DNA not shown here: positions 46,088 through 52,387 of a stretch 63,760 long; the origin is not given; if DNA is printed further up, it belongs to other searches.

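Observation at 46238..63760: Unlisted giant ORF: at least 17.5 kb / 5,841 codons of uninterrupted surface-protein coding sequence running off the window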

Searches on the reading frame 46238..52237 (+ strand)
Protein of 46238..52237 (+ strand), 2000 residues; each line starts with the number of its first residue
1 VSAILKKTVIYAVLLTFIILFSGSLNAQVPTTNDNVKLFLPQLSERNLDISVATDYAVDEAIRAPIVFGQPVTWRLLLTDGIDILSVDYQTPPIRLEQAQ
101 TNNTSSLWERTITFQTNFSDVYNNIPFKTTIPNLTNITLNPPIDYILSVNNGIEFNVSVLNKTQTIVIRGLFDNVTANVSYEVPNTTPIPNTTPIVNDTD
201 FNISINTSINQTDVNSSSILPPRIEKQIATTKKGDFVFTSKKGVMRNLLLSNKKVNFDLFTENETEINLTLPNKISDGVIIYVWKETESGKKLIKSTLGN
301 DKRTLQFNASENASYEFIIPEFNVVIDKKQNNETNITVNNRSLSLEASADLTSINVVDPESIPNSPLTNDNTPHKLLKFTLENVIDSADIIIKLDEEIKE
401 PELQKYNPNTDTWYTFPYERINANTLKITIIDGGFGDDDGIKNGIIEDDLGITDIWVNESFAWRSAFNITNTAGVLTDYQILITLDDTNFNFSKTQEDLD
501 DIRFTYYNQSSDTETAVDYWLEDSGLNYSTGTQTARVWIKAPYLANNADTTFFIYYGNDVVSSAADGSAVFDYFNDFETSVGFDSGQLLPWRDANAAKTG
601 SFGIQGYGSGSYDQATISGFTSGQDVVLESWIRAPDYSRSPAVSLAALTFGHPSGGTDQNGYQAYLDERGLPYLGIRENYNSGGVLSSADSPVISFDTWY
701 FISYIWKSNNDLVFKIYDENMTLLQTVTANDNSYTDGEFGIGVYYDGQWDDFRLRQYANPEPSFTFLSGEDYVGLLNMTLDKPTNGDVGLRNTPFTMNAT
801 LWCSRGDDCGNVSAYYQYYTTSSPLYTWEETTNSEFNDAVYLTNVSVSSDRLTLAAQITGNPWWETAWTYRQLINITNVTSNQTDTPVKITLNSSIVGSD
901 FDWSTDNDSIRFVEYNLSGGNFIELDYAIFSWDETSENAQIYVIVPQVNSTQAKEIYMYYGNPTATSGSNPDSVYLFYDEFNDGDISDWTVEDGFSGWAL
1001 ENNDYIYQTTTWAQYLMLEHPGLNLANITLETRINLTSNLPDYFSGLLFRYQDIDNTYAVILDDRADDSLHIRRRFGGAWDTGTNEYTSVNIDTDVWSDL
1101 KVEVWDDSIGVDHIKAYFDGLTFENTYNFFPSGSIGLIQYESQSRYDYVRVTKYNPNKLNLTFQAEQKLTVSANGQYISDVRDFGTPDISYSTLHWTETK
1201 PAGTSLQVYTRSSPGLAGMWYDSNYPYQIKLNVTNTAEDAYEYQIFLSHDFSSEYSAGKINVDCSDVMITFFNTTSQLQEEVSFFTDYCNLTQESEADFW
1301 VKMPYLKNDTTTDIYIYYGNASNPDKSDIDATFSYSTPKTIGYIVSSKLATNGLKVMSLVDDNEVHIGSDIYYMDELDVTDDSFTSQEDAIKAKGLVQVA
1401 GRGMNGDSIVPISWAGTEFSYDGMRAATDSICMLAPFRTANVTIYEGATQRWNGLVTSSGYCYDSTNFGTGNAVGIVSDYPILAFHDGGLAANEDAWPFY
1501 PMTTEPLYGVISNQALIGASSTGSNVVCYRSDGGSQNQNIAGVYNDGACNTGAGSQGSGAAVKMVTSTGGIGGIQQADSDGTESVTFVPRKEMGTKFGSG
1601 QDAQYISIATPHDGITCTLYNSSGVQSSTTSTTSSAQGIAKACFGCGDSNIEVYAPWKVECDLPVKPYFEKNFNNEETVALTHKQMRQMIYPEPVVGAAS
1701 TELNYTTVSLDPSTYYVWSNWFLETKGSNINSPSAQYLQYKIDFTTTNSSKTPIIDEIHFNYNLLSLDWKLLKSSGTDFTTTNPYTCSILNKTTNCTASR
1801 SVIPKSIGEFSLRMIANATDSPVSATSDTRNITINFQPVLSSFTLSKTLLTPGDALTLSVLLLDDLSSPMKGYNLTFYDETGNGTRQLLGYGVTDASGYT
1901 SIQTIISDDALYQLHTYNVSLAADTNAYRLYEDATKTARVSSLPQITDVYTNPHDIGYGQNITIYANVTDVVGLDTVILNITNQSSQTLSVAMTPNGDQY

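Call 6: search_protein_families(library=pfam, proteins=[window:46238-52237:+], max_evalue=0.01)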
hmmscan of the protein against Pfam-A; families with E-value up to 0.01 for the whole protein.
window:46238-52237:+ (2000 aa): 1 family
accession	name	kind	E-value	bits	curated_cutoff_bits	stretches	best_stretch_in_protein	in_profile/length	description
PF10102.14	DUF2341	-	2.4e-40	137.3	23.4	3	908-991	3-83/84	Domain of unknown function (DUF2341)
